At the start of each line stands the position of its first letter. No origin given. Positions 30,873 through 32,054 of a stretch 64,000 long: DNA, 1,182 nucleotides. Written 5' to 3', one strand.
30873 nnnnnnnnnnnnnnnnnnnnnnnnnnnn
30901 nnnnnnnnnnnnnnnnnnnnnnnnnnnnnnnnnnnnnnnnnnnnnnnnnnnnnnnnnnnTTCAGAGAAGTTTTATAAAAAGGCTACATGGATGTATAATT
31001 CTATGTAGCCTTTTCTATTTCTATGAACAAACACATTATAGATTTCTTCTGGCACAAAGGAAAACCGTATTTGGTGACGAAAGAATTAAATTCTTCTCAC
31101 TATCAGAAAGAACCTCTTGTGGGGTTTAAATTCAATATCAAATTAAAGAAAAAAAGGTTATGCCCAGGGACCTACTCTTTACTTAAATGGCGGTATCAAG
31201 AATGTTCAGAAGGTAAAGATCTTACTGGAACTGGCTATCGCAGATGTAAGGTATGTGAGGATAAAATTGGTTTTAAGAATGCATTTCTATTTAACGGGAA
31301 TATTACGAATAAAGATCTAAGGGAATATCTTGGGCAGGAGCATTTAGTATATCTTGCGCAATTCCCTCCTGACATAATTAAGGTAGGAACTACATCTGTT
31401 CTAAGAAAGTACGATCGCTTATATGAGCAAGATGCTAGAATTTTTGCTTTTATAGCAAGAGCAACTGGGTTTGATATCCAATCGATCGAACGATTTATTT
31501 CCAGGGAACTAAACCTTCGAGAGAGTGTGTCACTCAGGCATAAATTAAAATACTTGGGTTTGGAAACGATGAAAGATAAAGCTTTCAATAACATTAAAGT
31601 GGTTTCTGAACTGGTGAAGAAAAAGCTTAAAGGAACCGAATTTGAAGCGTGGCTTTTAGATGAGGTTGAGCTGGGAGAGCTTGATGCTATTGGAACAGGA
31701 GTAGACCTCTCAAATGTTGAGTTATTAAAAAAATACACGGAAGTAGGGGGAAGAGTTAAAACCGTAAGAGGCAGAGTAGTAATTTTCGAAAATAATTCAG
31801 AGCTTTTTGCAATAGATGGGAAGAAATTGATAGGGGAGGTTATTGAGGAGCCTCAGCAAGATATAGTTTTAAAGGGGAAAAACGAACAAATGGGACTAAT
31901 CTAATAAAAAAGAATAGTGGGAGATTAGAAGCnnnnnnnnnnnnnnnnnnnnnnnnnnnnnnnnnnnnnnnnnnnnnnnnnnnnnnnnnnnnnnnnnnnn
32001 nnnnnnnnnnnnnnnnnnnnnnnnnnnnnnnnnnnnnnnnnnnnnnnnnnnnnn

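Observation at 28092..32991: Split AmmeMemoRadiSam system with three inserted genes and an in-operon alkyltransferase-like protein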

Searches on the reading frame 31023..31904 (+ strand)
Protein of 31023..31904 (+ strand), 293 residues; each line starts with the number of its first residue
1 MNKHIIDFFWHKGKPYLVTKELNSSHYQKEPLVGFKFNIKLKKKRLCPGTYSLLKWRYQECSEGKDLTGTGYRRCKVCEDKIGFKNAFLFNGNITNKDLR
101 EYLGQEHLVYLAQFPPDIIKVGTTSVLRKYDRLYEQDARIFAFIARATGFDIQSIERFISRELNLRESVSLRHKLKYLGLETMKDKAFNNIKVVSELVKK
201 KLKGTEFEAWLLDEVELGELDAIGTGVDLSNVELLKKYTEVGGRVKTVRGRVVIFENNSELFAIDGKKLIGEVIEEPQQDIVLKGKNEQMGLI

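Call 3: search_protein_families(library=pfam, proteins=[window:31023-31904:+], max_evalue=0.01)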
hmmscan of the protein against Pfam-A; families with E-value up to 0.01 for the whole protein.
window:31023-31904:+ (293 aa): 1 family
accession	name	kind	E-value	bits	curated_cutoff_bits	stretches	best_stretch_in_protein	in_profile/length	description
PF10977.13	DUF2797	-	8.1e-07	29.5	25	1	104-265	68-218/227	Protein of unknown function (DUF2797)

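Call 4: search_protein_families(library=ncbifam, proteins=[window:31023-31904:+], max_evalue=0.01)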
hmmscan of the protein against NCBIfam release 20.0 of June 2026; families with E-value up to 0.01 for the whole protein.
window:31023-31904:+ (293 aa): 0 families

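Call 15: find_homologous_proteins(query=window:31023-31904:+, max_evalue=0.001)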
Query window:31023-31904:+ (293 aa): 5 proteins with E <= 0.001 among 1290 candidates.
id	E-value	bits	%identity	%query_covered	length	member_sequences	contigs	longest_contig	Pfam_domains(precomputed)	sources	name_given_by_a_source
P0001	2.7e-192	655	100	100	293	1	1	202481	PF10977.14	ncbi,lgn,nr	ncbi:DUF2797 domain-containing protein [Candidatus Dojkabacteria bacterium]|nr:DUF2797 domain-contai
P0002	2.3e-99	350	55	100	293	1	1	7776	PF10977.14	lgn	-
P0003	3.3e-91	324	51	100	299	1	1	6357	PF10977.14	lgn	-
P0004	1.9e-72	262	47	100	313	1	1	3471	PF10977.14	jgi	jgi:hypothetical protein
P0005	3.3e-49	186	38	92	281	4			PF10977.14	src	-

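Call 16: find_encoding_contigs(protein=P0001, flank=10000, max_places=3)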
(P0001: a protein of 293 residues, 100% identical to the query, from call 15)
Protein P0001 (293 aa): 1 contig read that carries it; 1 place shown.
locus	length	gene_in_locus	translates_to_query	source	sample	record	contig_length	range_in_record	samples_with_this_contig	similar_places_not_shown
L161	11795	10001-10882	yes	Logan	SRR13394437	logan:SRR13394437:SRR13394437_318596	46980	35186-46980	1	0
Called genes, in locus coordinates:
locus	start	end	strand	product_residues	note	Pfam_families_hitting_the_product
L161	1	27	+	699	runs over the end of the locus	PF02629:CoA_binding, PF13380:CoA_binding_2, PF13607:Succ_CoA_lig, PF19045:Ligase_CoA_2 (faint), PF13549:ATP-grasp_5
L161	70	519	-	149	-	PF18845:baeRF_family3 (weak), PF18856:baeRF_family12 (weak)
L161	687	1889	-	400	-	PF07907:YibE_F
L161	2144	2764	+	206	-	-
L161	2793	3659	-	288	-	PF02775:TPP_enzyme_C, PF12367:PFO_beta_C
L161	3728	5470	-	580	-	PF01558:POR, PF01855:POR_N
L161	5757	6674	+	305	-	PF17827:PrmC_N, PF05175:MTS, PF13847:Methyltransf_31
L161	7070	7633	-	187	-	PF01871:AMMECR1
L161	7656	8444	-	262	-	PF01875:Memo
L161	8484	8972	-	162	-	PF00583:Acetyltransf_1, PF13508:Acetyltransf_7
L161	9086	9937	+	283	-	-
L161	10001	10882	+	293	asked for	PF10977:DUF2797 (weak)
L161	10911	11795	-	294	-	?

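Call 17: find_encoding_contigs(protein=P0002, flank=10000, max_places=3)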
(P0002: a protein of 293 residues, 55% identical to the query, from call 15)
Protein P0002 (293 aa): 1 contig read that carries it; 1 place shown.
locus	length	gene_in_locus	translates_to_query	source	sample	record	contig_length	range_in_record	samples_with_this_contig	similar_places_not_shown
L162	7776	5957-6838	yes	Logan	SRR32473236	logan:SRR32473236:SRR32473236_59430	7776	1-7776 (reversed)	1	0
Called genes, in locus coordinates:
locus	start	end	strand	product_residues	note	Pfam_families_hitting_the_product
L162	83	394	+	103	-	PF13744:HTH_37 (weak), PF20432:Xre-like-HTH (weak), PF12844:HTH_19, PF13443:HTH_26 (weak), PF13560:HTH_31, PF01381:HTH_3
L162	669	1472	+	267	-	PF13489:Methyltransf_23, PF13847:Methyltransf_31, PF08241:Methyltransf_11, PF13649:Methyltransf_25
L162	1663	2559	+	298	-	PF17827:PrmC_N, PF07669:Eco57I (weak), PF05175:MTS, PF13847:Methyltransf_31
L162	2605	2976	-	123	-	PF04430:DUF498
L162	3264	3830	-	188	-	PF01871:AMMECR1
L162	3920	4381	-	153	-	PF00293:NUDIX, PF00370:FGGY_N (weak)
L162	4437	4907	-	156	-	PF00293:NUDIX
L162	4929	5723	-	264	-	PF01875:Memo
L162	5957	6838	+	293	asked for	PF10977:DUF2797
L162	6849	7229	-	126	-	-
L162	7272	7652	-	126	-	-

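Call 18: find_encoding_contigs(protein=P0003, flank=10000, max_places=3)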
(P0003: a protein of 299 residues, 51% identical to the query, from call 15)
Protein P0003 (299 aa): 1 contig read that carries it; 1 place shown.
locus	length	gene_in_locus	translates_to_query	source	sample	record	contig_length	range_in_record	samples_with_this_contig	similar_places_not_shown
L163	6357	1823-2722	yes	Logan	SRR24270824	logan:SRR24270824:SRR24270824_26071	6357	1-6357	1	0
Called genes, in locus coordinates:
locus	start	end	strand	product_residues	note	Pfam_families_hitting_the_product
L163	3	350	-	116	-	?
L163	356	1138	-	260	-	PF01875:Memo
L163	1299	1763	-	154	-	-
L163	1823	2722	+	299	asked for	PF10977:DUF2797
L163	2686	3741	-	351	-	PF04055:Radical_SAM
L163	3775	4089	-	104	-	PF01035:DNA_binding_1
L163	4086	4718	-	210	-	PF00406:ADK, PF02223:Thymidylate_kin (faint), PF13207:AAA_17, PF05191:ADK_lid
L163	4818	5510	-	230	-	PF01694:Rhomboid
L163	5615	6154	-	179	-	-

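Call 19: find_encoding_contigs(protein=P0004, flank=10000, max_places=3)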
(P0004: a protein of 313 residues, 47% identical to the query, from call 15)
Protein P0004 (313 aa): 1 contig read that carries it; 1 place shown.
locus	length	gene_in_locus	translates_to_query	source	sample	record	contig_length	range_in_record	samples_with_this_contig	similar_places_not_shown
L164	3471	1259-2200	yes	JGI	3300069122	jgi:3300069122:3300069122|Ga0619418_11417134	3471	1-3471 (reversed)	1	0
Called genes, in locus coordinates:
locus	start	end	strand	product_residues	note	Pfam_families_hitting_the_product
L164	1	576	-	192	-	?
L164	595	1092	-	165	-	PF00583:Acetyltransf_1, PF13508:Acetyltransf_7 (weak)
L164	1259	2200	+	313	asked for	PF10977:DUF2797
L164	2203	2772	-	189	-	PF12728:HTH_17 (faint), PF00293:NUDIX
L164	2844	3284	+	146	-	PF11969:DcpS_C (weak), PF01230:HIT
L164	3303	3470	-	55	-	?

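Call 33: find_homologous_proteins(query=A1, max_evalue=0.001)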
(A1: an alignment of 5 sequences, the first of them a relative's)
Query A1 (5 sequences) (293 aa, profile of the alignment): 13 proteins with E <= 0.001 among 7719 candidates.
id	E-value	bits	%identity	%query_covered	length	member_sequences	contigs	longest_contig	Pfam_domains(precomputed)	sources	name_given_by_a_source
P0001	7.1e-145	500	100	100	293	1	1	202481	PF10977.14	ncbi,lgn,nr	ncbi:DUF2797 domain-containing protein [Candidatus Dojkabacteria bacterium]|nr:DUF2797 domain-contai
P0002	2.0e-144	498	55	100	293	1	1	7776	PF10977.14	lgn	-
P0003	1.5e-142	492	51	100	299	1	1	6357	PF10977.14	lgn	-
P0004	4.9e-139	481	47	100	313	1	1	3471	PF10977.14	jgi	jgi:hypothetical protein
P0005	1.1e-122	427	38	92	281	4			PF10977.14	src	-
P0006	1.2e-109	384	37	93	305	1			PF10977.14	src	-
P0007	1.6e-87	312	35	94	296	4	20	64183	PF10977.14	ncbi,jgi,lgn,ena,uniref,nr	ncbi:hypothetical protein A3F07_04020 [candidate division WWE3 bacterium RIFCSPHIGHO2_12_FULL_38_15]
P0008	2.1e-65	239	37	67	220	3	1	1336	PF10977.14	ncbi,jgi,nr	ncbi:MAG: hypothetical protein ACD_24C00129G0001 [uncultured bacterium]|nr:MAG: hypothetical protein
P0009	7.8e-57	211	46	58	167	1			PF10977.14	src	-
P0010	1.5e-39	154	27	89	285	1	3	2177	-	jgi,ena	-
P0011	4.7e-31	126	27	99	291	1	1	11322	PF10977.14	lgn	-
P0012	1.2e-27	115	26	90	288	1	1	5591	PF10977.14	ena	-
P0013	3.4e-20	91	24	87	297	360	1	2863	PF10977.14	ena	-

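Call 34: search_protein_families(library=pfam, alignment_id=A1, max_evalue=10)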
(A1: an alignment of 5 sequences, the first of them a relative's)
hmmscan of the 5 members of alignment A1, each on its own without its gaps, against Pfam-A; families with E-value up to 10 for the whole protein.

A. member 1, P0001 (293 aa): 2 families
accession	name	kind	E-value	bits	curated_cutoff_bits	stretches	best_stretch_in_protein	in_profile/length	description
PF10977.13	DUF2797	-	8.1e-07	29.5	25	1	104-265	68-218/227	Protein of unknown function (DUF2797)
PF03323.18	GerA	-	0.22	10.4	27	1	160-287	15-131/466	Bacillus/Clostridium GerA spore germination protein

B. families by the number of members that match (of 5 scanned): 3 families
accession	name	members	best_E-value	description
PF10977.13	DUF2797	5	3.4e-12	Protein of unknown function (DUF2797)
PF03323.18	GerA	1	0.22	Bacillus/Clostridium GerA spore germination protein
PF01330.27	RuvA_N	1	0.28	RuvA N terminal domain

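Call 36: find_encoding_contigs(protein=P0007, flank=10000, max_places=4)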
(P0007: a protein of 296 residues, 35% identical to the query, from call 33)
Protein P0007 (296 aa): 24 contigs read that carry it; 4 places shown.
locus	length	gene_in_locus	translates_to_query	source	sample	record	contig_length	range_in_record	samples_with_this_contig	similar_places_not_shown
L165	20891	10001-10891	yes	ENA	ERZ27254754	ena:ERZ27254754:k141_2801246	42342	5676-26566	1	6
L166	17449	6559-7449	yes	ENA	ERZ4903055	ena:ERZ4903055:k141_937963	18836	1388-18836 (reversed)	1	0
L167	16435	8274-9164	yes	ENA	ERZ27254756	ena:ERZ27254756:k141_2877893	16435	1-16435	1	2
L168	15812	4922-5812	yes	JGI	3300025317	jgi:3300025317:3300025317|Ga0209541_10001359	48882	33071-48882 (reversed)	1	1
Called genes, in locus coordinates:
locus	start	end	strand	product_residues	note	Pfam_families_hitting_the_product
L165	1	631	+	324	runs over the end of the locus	PF02388:FemAB (faint)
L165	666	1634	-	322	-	PF02388:FemAB (weak)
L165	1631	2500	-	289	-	PF02388:FemAB, PF13480:Acetyltransf_6, PF02388:FemAB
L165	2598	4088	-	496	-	-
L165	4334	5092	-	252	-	PF00398:RrnaAD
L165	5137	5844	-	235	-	PF01386:Ribosomal_L25p, PF14693:Ribosomal_TL5_C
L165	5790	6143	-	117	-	-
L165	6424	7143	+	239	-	PF18912:DZR_2 (weak), PF00156:Pribosyltran (weak)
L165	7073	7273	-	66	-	-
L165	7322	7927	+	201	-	-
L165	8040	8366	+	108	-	PF02604:PhdYeFM_antitox (weak)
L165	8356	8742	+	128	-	PF01850:PIN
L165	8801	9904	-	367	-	PF00486:Trans_reg_C (weak)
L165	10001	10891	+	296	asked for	PF10977:DUF2797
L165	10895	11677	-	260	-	-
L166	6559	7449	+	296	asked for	PF10977:DUF2797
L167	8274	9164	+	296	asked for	PF10977:DUF2797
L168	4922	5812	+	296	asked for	PF10977:DUF2797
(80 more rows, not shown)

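Call 37: find_encoding_contigs(protein=P0011, flank=10000, max_places=2)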
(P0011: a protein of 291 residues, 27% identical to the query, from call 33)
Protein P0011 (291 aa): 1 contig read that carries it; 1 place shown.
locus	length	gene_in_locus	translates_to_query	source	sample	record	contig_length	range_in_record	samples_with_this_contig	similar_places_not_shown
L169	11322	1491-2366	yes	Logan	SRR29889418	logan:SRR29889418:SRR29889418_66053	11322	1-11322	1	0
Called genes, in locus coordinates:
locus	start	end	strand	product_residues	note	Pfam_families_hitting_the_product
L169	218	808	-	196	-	PF06821:Ser_hydrolase (weak)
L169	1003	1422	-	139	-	PF08447:PAS_3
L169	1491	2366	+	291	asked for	PF10977:DUF2797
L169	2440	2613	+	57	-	-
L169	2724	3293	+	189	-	PF04011:LemA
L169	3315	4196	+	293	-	PF01435:Peptidase_M48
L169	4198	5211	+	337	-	-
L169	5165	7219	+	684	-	PF22745:Nlig-Ia, PF01653:DNA_ligase_aden, PF03120:OB_DNA_ligase, PF14520:HHH_5 (faint), PF12826:HHH_2, PF00533:BRCT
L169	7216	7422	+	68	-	PF07866:DUF1653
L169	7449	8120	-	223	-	-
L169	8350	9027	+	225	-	PF01791:DeoC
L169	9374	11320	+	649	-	?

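Call 38: find_encoding_contigs(protein=P0012, flank=10000, max_places=2)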
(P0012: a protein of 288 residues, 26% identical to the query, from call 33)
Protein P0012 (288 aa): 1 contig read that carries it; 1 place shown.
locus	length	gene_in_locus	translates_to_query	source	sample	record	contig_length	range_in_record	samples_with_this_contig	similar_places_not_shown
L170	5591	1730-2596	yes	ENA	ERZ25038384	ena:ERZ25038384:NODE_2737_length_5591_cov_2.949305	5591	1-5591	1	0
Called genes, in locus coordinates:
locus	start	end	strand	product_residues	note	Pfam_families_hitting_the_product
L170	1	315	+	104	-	?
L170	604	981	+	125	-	PF16320:Ribosomal_L12_N, PF00542:Ribosomal_L12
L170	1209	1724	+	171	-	-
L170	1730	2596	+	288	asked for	PF10977:DUF2797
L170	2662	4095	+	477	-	PF05496:RuvB_N (faint), PF06068:TIP49 (faint), PF13177:DNA_pol3_delta2, PF13604:AAA_30 (faint), PF00004:AAA, PF07728:AAA_5 (weak), PF22608:DNAX_ATPase_lid (weak), PF12169:DNA_pol3_gamma3 (weak), +2 more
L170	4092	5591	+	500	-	?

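Call 40: predict_structure(alignment_id=A1)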
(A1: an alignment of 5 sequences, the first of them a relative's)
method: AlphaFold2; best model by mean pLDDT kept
length: 293 residues; sequences in the alignment: 5
mean_pLDDT: 83.1   pTM: 0.82
mean pLDDT of the five models: 83.1, 83.0, 82.3, 80.8, 45.6
residues with pLDDT >= 90: 104; 70-90: 155; 50-70: 18; < 50: 16
segments of 3 or more residues with pLDDT < 50: 85-91, 286-293
pLDDT, mean of each block of 10 residues (from residue 1): 87 91 87 89 86 75 87 82 50 64 85 91 89 91 87 85 90 81 87 94 91 90 75 80 91 89 88 85 56 44
secondary structure, 60 per line:
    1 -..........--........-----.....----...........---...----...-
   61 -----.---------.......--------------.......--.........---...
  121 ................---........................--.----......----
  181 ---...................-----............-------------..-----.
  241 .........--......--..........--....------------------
elements in order: E2-11 E14-21 E27-31 E36-46 E50-52 E57-59 H76-82 H97-103 E106-114 E118-125 H126-136 E140-148 H149-163 H171-176 H184-202 E211-219 E240-249 E252-257 E260-265 H266-269 E272-275

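Call 43: fold_search(model_id=the predicted structure, library=pdb)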
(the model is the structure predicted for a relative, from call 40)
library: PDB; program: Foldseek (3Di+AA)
matches with E <= 10: 255; with E <= 0.001: 0
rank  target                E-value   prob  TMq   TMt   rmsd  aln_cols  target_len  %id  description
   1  1ci0_B                4.8e-01  0.02  0.10  0.13  16.8       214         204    9  PNP OXIDASE FROM SACCHAROMYCES CEREVISIAE (released 1999-08-25)
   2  7ls1_q2               5.0e-01  0.02  0.11  0.13  22.3       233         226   13  80S ribosome from mouse bound to eEF2 (Class II) (released 2021-11-03)
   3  2r45_A                6.4e-01  0.03  0.11  0.08  15.7       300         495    7  Crystal structure of Escherichia coli Glycerol-3-phosphate Dehydrogenase in complex with 2-phospho-d-glyceric acid (released 2008-04-15)
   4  7uw8                  7.6e-01  0.02  0.12  0.14  19.4       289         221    6  Drosophila melanogaster setdb1-tuor domain (released 2022-08-10)
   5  9mr4_w                8.0e-01  0.02  0.11  0.13  22.4       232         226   11  NAC: Ribosome nascent chain complex(Oxa1L) (released 2025-08-20)
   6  7ucj_DD               9.0e-01  0.02  0.11  0.13  22.5       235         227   13  Mammalian 80S translation initiation complex with mRNA and Harringtonine (released 2022-06-01)
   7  2x4j                  9.5e-01  0.14  0.11  0.28  11.4        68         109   19  Crystal structure of ORF137 from Pyrobaculum spherical virus (released 2010-07-21)
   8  2qcu_A                1.1e+00  0.03  0.12  0.08  15.8       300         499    7  Crystal structure of Glycerol-3-phosphate Dehydrogenase from Escherichia coli (released 2008-04-15)
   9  8fnd_B                1.1e+00  0.02  0.09  0.11  23.7       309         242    6  Structure of E138K HIV-1 intasome with Dolutegravir bound (released 2023-08-09)
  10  8fn7_B                1.1e+00  0.02  0.10  0.11  24.3       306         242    8  Structure of WT HIV-1 intasome bound to Dolutegravir (released 2023-08-09)
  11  6rwl_D                1.3e+00  0.02  0.11  0.16  25.4       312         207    8  SIVrcm intasome (released 2020-02-05)
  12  5lzs_DD               1.6e+00  0.01  0.11  0.13  22.2       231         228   12  Structure of the mammalian ribosomal elongation complex with aminoacyl-tRNA, eEF1A, and didemnin B (released 2016-11-30)
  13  3gas_D                1.6e+00  0.01  0.10  0.12  17.4       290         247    8  Crystal Structure of Helicobacter pylori Heme Oxygenase Hugz in Complex with Heme (released 2010-02-23)
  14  8fs5_G                1.6e+00  0.01  0.08  0.08  20.2       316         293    8  Structure of S. cerevisiae Rad24-RFC loading the 9-1-1 clamp onto a 10-nt gapped DNA in step 3 (open 9-1-1 and stably  (released 2023-06-14)
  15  9ef9_B                1.7e+00  0.01  0.09  0.04  19.8       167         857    8  Cryo-EM structure of Drosophila melanogaster insulin receptor (dmIR) bound with three DILP5, asymmetric conformation (released 2025-10-01)
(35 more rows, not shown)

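Call 49: search_protein_families(library=pfam, proteins=[L163:1299-1763:-, L162:6849-7229:-, L162:7272-7652:-, L162:3920-4381:-, L162:4437-4907:-, L164:2203-2772:-, L164:2844-3284:+, L162:2605-2976:-], max_evalue=1)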
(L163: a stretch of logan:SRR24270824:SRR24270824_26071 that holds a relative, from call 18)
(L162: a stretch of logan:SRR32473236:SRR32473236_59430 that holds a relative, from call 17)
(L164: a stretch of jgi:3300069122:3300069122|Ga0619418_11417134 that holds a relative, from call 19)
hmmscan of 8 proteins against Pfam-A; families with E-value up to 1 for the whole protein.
L163:1299-1763:- (154 aa): 1 family
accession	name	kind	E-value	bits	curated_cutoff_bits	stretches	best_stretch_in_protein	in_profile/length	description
PF07291.16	MauE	-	0.013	16.2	27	1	4-51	68-113/128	Methylamine utilisation protein MauE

L162:6849-7229:- (126 aa): 8 families
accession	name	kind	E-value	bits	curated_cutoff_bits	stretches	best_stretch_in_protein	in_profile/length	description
PF06757.18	Ins_allergen_rp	-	0.0033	17.8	23.2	1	38-118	72-151/174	Insect allergen related repeat, nitrile-specifier detoxification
PF03399.22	SAC3_GANP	-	0.0042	16.9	27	1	10-71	113-172/289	SAC3/GANP family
PF08463.15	EcoEI_R_C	-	0.0075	16.8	24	1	5-78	86-158/163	EcoEI R protein C-terminal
PF08282.18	Hydrolase_3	-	0.013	15.6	20.9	1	11-109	70-168/255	haloacid dehalogenase-like hydrolase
PF25375.1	Lin-15B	-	0.022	15.2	27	1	67-121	59-116/121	Lin-15B-like domain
PF17852.6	Dynein_AAA_lid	-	0.11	13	23.1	1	12-71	7-68/126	Dynein heavy chain AAA lid domain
PF17726.7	DpnI_C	-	0.12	13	23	1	15-43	16-44/70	Dam-replacing HTH domain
PF18801.6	RapH_N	-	0.68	10.4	27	0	9-33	17-41/62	response regulator aspartate phosphatase H, N terminal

L162:7272-7652:- (126 aa): 2 families
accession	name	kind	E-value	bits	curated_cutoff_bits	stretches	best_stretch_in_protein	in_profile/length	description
PF16250.10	DUF4907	-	0.084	13.1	25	1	62-87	26-51/67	Domain of unknown function (DUF4907)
PF03706.18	LPG_synthase_TM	-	0.11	12.3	33.4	1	46-95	213-262/302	Lysylphosphatidylglycerol synthase TM region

L162:3920-4381:- (153 aa): 4 families
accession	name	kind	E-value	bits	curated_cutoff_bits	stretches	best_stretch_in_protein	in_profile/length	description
PF00293.34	NUDIX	-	1.1e-13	51.8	21.1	1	13-147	8-133/134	NUDIX domain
PF00370.27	FGGY_N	-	1.5e-05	25.1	28.8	1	58-139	111-194/245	FGGY family of carbohydrate kinases, N-terminal domain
PF16262.11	DUF4916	-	0.2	11.7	27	1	48-86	57-95/170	Domain of unknown function (DUF4916)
PF22327.2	Nudt16-like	-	0.21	12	27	1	41-73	32-65/161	U8 snoRNA-decapping enzyme-like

L162:4437-4907:- (156 aa): 2 families
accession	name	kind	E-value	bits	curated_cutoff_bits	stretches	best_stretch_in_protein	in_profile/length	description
PF00293.34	NUDIX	-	1.2e-11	45.2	21.1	1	22-145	17-133/134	NUDIX domain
PF14815.12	NUDIX_4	-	0.078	13.2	35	1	39-108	25-78/113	NUDIX domain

L164:2203-2772:- (189 aa): 5 families
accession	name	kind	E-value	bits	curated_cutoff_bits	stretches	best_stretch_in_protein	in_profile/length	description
PF00293.34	NUDIX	-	1.1e-12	48.5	21.1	1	70-171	6-118/134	NUDIX domain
PF12728.13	HTH_17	-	1.4e-05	25.7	27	1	11-58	1-48/51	Helix-turn-helix domain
PF14815.12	NUDIX_4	-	0.018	15.2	35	1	71-181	3-108/113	NUDIX domain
PF13936.12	HTH_38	-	0.026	14.7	27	1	14-35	23-44/44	Helix-turn-helix domain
PF08279.18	HTH_11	-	0.065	13.6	25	1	10-33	14-37/55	HTH domain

L164:2844-3284:+ (146 aa): 2 families
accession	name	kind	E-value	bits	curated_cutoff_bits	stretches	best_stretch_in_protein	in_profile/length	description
PF01230.28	HIT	-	1.1e-11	45.6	21.5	1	14-101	1-96/98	HIT domain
PF11969.13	DcpS_C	-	3.9e-07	31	24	1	7-66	2-59/114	Scavenger mRNA decapping enzyme C-term binding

L162:2605-2976:- (123 aa): 1 family
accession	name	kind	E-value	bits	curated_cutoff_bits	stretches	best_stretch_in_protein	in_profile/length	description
PF04430.19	DUF498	-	1.5e-17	64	33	1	7-120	1-109/109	Protein of unknown function (DUF498/DUF598)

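Call 79: search_protein_families(library=padloc, proteins=[window:31023-31904:+], max_evalue=0.01)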
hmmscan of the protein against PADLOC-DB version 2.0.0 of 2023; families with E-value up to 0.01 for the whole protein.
window:31023-31904:+ (293 aa): 0 families

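Call 80: search_protein_families(library=phrogs, proteins=[window:31023-31904:+], max_evalue=0.01)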
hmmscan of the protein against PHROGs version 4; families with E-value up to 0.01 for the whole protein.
window:31023-31904:+ (293 aa): 0 families
